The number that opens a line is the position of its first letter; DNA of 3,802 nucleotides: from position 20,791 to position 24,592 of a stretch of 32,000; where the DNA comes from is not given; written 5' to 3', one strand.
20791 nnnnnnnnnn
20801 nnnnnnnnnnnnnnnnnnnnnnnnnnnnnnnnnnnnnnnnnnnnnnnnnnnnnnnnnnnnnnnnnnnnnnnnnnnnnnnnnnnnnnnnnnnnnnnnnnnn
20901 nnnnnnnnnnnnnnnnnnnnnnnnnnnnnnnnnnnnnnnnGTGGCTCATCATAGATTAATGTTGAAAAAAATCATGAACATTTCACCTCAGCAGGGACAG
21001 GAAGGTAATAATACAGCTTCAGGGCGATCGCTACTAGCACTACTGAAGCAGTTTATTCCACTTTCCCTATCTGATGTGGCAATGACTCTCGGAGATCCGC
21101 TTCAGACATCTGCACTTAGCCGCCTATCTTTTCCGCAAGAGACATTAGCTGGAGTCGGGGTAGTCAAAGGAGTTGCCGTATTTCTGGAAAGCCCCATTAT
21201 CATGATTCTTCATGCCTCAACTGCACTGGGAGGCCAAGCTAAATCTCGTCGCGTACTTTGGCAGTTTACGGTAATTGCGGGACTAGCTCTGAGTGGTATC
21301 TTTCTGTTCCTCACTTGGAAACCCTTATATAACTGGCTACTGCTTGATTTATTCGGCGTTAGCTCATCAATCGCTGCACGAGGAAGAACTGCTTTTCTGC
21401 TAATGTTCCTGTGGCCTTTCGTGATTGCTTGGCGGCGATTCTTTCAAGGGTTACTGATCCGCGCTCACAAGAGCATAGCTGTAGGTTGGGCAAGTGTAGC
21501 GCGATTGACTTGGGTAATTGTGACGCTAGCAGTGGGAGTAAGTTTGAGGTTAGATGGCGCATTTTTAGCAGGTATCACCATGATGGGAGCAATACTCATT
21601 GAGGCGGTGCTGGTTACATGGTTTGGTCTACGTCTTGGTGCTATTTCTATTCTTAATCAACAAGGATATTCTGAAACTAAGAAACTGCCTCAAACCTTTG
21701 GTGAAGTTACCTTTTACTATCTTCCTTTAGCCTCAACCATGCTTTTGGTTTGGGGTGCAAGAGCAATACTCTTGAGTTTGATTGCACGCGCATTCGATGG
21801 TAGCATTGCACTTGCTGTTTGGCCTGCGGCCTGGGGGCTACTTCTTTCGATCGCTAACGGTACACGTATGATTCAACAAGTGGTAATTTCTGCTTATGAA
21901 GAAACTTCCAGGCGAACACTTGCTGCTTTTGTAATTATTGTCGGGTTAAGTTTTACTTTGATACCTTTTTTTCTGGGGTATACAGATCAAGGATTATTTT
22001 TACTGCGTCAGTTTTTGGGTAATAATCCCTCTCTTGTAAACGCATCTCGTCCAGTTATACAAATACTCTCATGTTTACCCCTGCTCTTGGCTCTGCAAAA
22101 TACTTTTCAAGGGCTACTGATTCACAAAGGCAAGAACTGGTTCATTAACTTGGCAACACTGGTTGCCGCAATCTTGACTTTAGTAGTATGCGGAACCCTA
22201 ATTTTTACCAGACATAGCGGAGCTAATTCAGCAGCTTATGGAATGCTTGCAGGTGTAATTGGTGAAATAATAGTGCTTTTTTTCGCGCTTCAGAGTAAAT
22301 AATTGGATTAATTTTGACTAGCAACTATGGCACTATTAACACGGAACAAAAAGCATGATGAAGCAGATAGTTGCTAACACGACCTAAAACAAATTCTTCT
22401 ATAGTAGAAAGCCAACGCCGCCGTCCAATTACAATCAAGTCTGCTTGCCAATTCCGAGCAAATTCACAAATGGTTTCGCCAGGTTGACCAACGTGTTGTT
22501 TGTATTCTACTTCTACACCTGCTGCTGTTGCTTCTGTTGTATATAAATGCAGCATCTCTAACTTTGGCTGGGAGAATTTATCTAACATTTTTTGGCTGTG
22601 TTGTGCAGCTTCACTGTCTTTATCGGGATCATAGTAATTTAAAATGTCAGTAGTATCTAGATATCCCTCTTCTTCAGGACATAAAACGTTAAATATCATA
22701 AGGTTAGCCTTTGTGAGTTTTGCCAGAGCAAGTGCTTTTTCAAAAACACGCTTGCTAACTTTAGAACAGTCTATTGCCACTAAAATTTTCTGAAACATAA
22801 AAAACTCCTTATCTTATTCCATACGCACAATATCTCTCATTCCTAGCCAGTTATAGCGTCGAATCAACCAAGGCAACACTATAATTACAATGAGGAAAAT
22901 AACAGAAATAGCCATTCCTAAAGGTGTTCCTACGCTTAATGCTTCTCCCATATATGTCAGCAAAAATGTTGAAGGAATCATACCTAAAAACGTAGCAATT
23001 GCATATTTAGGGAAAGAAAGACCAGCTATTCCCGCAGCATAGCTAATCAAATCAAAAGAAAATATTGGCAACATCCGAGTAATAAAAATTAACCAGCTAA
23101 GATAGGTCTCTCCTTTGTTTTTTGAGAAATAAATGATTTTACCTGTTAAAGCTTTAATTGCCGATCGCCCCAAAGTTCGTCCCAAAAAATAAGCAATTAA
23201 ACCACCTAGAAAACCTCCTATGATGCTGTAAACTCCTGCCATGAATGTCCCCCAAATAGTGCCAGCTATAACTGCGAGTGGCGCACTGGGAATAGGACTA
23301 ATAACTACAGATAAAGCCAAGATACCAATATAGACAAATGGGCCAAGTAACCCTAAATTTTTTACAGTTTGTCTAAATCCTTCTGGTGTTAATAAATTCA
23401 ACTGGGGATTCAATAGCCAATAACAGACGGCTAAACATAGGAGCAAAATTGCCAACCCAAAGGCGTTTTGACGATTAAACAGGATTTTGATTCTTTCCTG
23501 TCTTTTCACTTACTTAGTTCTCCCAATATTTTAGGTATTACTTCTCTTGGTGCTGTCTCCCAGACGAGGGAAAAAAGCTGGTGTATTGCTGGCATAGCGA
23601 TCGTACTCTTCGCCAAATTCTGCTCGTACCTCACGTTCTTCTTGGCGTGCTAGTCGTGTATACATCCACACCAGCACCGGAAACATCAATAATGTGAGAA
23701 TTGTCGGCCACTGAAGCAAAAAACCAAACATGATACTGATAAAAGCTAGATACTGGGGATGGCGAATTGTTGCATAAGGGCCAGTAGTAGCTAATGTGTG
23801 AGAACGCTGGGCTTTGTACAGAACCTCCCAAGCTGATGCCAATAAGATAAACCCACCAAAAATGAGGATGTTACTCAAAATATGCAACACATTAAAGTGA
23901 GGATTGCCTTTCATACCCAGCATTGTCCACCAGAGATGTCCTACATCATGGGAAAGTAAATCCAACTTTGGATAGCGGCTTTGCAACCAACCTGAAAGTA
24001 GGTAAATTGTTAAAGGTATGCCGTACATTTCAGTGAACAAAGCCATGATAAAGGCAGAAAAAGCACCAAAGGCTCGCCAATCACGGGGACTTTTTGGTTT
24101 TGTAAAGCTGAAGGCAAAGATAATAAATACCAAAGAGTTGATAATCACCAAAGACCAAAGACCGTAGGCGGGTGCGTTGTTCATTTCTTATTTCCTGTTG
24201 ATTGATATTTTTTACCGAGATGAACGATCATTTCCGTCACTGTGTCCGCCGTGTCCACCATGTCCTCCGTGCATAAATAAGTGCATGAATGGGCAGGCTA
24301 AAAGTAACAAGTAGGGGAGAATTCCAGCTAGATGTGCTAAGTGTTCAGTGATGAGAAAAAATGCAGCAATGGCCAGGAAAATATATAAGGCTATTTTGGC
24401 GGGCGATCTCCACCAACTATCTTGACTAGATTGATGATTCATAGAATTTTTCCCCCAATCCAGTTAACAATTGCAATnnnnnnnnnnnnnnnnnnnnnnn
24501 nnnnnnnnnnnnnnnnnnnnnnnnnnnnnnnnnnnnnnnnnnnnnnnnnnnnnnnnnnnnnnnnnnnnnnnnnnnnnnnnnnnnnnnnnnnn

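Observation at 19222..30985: Seven copies of an 18-bp direct-repeat box (rATGAAA-N4-GATGAAA, 11-bp period), all intergenic in the metal module: a candidate regulon of the adjacent OmpR-type regulator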

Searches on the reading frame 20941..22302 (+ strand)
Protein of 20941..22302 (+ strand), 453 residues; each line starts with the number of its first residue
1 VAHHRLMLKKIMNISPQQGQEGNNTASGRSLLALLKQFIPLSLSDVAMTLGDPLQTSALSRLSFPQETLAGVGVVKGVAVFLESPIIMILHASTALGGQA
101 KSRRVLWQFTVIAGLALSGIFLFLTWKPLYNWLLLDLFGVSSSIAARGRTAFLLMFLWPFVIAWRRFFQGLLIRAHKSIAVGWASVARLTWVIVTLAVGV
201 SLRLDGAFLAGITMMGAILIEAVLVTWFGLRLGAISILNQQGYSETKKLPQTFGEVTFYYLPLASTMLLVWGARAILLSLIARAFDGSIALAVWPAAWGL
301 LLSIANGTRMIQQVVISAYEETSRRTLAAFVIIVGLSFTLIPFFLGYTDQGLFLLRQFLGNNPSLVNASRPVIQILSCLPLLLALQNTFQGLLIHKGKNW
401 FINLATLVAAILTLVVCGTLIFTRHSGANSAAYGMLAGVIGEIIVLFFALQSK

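Call 8: search_protein_families(library=pfam, proteins=[window:20941-22302:+], max_evalue=0.01)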
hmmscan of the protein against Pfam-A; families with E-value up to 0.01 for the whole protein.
window:20941-22302:+ (453 aa): 1 family
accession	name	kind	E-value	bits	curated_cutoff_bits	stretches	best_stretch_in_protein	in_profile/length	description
PF07260.16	ANKH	-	3.8e-11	43.3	22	1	31-207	10-187/344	Progressive ankylosis protein (ANKH)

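Call 16: search_protein_families(library=ncbifam, proteins=[window:20941-22302:+], max_evalue=0.00001)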
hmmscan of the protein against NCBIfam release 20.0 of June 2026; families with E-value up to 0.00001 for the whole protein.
window:20941-22302:+ (453 aa): 0 families

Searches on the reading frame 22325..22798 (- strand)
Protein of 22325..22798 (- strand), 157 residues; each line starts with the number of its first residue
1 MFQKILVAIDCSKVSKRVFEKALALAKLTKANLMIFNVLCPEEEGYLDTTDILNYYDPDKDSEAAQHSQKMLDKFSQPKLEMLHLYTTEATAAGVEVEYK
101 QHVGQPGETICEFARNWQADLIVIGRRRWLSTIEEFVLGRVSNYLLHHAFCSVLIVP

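Call 36: search_protein_families(library=pfam, proteins=[window:22325-22798:-], max_evalue=0.001)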
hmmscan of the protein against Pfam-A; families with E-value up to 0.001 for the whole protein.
window:22325-22798:- (157 aa): 1 family
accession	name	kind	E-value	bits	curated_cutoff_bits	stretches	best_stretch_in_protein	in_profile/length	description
PF00582.32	Usp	-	2.8e-36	125.6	24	1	1-157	1-141/141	Universal stress protein family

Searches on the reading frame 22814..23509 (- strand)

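Call 36: search_protein_families(library=pfam, proteins=[window:22814-23509:-], max_evalue=0.001)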
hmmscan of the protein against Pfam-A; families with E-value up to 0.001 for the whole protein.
window:22814-23509:- (231 aa): 1 family
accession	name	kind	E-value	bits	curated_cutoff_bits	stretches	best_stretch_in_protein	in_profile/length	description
PF09335.16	VTT_dom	-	2.9e-25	89.5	33.9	1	73-189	1-122/123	VTT domain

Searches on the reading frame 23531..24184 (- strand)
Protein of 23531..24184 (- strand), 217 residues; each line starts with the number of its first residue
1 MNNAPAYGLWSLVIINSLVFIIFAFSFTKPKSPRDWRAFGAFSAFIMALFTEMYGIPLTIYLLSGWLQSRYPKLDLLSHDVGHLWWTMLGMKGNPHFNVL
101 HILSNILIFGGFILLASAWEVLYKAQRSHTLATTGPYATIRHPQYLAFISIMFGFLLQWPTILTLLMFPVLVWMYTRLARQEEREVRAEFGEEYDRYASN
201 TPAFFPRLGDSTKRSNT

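Call 8: search_protein_families(library=pfam, proteins=[window:23531-24184:-], max_evalue=0.01)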
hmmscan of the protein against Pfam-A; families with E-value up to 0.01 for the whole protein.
window:23531-24184:- (217 aa): 3 families
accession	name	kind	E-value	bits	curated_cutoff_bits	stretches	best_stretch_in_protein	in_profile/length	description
PF04140.19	ICMT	-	4e-09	37.2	24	1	101-185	5-92/95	Isoprenylcysteine carboxyl methyltransferase (ICMT) family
PF04191.18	PEMT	-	5.4e-07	30.4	25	1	108-192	17-104/105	Phospholipid methyltransferase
PF01222.22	ERG4_ERG24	-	0.0042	16.4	27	1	125-202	345-424/432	Ergosterol biosynthesis ERG4/ERG24 family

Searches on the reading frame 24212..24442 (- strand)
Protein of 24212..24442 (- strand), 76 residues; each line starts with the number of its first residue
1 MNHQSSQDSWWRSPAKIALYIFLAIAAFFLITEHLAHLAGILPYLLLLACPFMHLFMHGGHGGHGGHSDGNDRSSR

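Call 36: search_protein_families(library=pfam, proteins=[window:24212-24442:-], max_evalue=0.001)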
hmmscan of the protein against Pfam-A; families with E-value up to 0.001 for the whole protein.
window:24212-24442:- (76 aa): 1 family
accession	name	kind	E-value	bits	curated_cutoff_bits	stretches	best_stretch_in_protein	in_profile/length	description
PF11666.13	DUF2933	-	3.1e-25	88.5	21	1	21-69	2-50/52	Protein of unknown function (DUF2933)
